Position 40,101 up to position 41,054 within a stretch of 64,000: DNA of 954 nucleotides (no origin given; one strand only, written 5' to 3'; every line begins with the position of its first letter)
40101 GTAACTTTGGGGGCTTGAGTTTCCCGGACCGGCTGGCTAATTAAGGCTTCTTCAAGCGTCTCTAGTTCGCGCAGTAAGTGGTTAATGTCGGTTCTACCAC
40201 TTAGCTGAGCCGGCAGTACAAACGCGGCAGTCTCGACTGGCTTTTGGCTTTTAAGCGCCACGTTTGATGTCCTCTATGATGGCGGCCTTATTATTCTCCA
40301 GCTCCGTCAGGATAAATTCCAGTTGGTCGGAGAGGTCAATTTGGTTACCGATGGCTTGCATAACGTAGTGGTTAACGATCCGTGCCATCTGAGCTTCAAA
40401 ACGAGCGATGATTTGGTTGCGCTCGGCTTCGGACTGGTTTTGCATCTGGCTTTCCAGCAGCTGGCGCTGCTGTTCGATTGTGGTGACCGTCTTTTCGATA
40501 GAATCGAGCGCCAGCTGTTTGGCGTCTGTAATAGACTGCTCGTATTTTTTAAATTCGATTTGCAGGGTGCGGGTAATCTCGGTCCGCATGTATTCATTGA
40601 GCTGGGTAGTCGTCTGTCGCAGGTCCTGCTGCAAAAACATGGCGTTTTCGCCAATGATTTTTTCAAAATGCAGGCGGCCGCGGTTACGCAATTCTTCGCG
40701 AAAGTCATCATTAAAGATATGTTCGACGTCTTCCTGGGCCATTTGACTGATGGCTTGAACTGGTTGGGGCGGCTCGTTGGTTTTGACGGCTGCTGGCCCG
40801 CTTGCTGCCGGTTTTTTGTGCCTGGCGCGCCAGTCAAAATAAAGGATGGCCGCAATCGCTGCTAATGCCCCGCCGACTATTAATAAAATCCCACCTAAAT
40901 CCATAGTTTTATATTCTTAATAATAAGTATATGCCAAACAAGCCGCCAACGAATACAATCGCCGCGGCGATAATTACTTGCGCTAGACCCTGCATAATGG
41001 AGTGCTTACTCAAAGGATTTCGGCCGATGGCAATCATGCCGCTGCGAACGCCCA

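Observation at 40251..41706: F-ATPase operon lacks a and c genes; a secreted protein with a subunit-c-like RNP hairpin sits in their place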

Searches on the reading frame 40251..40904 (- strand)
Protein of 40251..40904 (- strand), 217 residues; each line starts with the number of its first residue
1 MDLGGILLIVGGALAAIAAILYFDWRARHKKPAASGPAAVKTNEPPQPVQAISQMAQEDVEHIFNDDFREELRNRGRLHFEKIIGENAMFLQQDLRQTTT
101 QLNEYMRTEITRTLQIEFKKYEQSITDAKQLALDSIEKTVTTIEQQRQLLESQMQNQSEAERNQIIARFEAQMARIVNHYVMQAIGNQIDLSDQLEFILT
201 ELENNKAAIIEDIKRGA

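Call 3: search_protein_families(library=pfam, proteins=[window:40251-40904:-], max_evalue=1)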
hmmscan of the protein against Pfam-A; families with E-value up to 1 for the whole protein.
window:40251-40904:- (217 aa): 3 families
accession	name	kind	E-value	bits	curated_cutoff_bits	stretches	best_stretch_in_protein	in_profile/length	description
PF18074.6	PriA_C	-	0.14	13.5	26.9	1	138-205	17-83/95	Primosomal protein N C-terminal domain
PF14769.11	CLAMP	-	0.14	13.1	22.7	1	114-183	9-78/99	Flagellar C1a complex subunit C1a-32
PF10130.15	PIN_2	-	0.25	12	22.4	1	91-171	12-92/133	PIN domain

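Call 4: search_protein_families(library=ncbifam, proteins=[window:40251-40904:-], max_evalue=1)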
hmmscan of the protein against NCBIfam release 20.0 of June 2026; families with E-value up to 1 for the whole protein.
window:40251-40904:- (217 aa): 2 families
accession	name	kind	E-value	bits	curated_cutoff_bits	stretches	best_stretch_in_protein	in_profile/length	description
NF040749.1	tetrathio_RR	equivalog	0.045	13.4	290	1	123-213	85-176/191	tetrathionate respiration response regulator TtrR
NF047417.1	teichoic_AuxA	equivalog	0.16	11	250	1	91-209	223-333/430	lipoteichoic acid stability factor AuxA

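Call 93: find_homologous_proteins(query=window:40251-40904:-, max_evalue=0.001)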
Query window:40251-40904:- (217 aa): 5550 proteins with E <= 0.001 among 6524 candidates; the best 120 are listed.
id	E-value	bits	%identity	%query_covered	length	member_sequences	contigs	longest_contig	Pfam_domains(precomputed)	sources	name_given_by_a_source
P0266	3.2e-133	459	100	100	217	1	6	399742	-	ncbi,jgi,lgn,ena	jgi:hypothetical protein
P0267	6.6e-120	416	90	100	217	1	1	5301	-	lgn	-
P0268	1.7e-116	405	89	100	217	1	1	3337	-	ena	-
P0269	3.4e-116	404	89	100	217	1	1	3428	-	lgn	-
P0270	7.8e-116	403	88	100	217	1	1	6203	-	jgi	jgi:hypothetical protein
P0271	8.1e-115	399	88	100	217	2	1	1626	-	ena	-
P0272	1.1e-114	399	89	100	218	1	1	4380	-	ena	-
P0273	1.8e-114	398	89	100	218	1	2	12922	-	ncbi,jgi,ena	-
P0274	4.8e-114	397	88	100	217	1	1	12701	-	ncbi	-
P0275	6.6e-114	396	87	100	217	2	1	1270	-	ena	-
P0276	8.4e-114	396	88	90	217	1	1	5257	-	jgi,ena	-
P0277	3.0e-113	394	86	100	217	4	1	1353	-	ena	-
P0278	4.6e-112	390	85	100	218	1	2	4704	-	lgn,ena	-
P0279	1.4e-111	389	85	100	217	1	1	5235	-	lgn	-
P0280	4.0e-111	387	85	100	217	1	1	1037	-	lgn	-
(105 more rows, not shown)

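Call 95: search_solved_structures(query=A5, max_evalue=10, show_alignments=2)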
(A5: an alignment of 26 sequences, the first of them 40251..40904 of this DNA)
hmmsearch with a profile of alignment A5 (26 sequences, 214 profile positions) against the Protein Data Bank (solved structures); distinct sequences matched with E-value up to 10: 1.
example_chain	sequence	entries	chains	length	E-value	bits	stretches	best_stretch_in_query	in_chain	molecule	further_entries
9uc5_A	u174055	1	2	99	0.066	15.8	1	31-82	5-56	GPX62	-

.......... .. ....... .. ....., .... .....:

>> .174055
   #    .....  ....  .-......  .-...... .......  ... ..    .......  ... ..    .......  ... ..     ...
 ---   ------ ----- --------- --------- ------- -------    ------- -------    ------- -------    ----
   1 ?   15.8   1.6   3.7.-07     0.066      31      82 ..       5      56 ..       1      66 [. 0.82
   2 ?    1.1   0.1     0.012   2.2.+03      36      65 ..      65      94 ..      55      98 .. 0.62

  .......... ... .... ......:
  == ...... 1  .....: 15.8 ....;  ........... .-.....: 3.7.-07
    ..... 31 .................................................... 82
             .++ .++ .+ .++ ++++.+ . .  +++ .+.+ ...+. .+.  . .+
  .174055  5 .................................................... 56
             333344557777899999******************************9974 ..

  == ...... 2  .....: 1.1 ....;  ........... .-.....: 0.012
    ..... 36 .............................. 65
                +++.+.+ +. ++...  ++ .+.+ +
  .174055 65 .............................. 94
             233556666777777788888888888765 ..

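Call 97: find_encoding_contigs(protein=P0266, flank=1000, max_places=10)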
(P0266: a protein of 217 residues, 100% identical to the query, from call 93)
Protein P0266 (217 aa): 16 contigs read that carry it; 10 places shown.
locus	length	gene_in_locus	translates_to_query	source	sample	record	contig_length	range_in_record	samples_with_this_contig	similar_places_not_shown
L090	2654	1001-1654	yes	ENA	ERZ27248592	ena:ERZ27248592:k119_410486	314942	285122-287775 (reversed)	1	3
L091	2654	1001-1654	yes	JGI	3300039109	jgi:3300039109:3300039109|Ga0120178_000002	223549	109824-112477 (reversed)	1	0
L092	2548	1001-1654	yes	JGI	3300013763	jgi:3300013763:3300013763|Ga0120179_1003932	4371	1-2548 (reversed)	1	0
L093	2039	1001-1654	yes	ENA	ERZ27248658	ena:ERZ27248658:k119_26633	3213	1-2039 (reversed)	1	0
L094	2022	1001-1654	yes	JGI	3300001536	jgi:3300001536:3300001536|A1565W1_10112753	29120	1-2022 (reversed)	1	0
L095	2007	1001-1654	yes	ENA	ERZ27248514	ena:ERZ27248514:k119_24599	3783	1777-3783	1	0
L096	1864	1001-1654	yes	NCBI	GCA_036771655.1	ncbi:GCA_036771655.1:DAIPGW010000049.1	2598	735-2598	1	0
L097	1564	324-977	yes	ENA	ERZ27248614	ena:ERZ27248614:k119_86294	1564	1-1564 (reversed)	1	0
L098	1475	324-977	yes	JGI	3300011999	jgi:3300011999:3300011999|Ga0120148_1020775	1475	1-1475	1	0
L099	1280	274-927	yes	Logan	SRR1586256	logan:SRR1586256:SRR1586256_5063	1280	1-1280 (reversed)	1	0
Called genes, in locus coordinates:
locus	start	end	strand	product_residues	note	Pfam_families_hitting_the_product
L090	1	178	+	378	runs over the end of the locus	PF00266:Aminotran_5, PF00155:Aminotran_1_2 (faint)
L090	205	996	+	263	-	-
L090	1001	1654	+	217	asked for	-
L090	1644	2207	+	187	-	-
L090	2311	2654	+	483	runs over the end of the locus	PF00006:ATP-synt_ab, PF00306:ATP-synt_ab_C (weak)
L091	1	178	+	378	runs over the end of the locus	PF00266:Aminotran_5, PF00155:Aminotran_1_2 (faint)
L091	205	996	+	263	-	-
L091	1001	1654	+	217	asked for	-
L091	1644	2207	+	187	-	-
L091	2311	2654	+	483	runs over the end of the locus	PF00006:ATP-synt_ab, PF00306:ATP-synt_ab_C (weak)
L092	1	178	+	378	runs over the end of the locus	PF00266:Aminotran_5, PF00155:Aminotran_1_2 (faint)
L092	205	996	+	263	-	-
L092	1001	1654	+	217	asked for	-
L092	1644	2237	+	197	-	-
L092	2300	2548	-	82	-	?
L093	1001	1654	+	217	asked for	-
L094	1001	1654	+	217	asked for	-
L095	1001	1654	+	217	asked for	-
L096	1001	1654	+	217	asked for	-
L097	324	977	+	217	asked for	-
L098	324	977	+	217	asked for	-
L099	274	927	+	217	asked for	-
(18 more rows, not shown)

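Call 102: predict_structure(alignment_id=A5)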
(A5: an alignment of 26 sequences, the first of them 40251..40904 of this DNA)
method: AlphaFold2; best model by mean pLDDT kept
length: 217 residues; sequences in the alignment: 26
mean_pLDDT: 75.5   pTM: 0.31
mean pLDDT of the five models: 75.5, 74.7, 70.8, 69.8, 65.0
residues with pLDDT >= 90: 73; 70-90: 69; 50-70: 56; < 50: 19
segments of 3 or more residues with pLDDT < 50: 32-45, 47-49
pLDDT, mean of each block of 10 residues (from residue 1): 59 73 72 42 43 53 59 73 81 90 94 95 94 95 96 93 90 81 60 70 79 68
secondary structure, 60 per line:
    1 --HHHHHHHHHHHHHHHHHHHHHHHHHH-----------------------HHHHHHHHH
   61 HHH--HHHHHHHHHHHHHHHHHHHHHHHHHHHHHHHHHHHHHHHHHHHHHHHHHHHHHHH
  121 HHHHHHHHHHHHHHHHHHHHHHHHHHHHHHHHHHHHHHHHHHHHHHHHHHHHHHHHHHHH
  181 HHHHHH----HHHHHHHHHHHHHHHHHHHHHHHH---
elements in order: H3-28 H52-63 H66-186 H191-214

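Call 104: fold_search(model_id=the predicted structure, library=pdb)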
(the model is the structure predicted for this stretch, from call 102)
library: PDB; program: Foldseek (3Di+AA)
matches with E <= 10: 12; with E <= 0.001: 0
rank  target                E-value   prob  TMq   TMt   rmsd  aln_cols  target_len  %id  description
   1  4jq5_E                1.9e+00  0.54  0.20  0.46   2.3        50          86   16  Crystal structure of the human Nup49CCS2+3* coiled-coil segment (released 2014-09-24)
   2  4jq5_A                3.6e+00  0.33  0.20  0.46   2.3        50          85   16  Crystal structure of the human Nup49CCS2+3* coiled-coil segment (released 2014-09-24)
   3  8szz_0                4.2e+00  0.07  0.14  0.29   5.1        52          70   19  CryoEM Structure of Computationally Designed Nanocage O32-ZL4 (released 2023-11-01)
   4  5j10_A                4.8e+00  0.06  0.14  0.29   5.0        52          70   19  De novo design of protein homo-oligomers with modular hydrogen bond network-mediated specificity (released 2016-05-25)
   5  6rd4_A                5.2e+00  0.23  0.20  0.52   2.2        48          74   10  CryoEM structure of Polytomella F-ATP synthase, Full dimer, composite map (released 2019-07-03)
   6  6ynw_H                6.4e+00  0.23  0.21  0.56   2.0        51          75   14  Cryo-EM structure of Tetrahymena thermophila mitochondrial ATP synthase - central stalk/cring (released 2020-09-30)
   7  6zit_R                6.9e+00  0.16  0.19  0.61   2.2        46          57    6  bovine ATP synthase Stator domain, state 2 (released 2020-09-09)
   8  9h91_Y                6.9e+00  0.08  0.16  0.45   4.8        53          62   21  Cryo-EM structure of the Vibrio natrigens 50S ribosomal subunit in complex with the proline-rich antimicrobial peptide (released 2025-05-21)
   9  5fl7_N                9.3e+00  0.14  0.17  0.45   1.6        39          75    8  Structure of the F1c10 complex from Yarrowia lipolytica ATP synthase (released 2016-06-29)
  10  9qqq_x                9.3e+00  0.08  0.16  0.47   4.4        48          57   17  Cryo-EM structure of SKM-70S ribosomal stalled complex in the major state (vacant A-site, canon) (released 2026-02-18)
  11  9hqv_Bq               9.3e+00  0.05  0.30  0.18  23.1       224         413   12  Cryo-EM structure of the small subunit of the mitochondrial ribosome from Toxoplasma gondii (released 2025-06-11)
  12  6inr_B                1.0e+01  0.06  0.13  0.35   6.5        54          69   20  The crystal structure of phytoplasmal effector causing phyllody symptoms 1 (PHYL1) (released 2019-07-31)
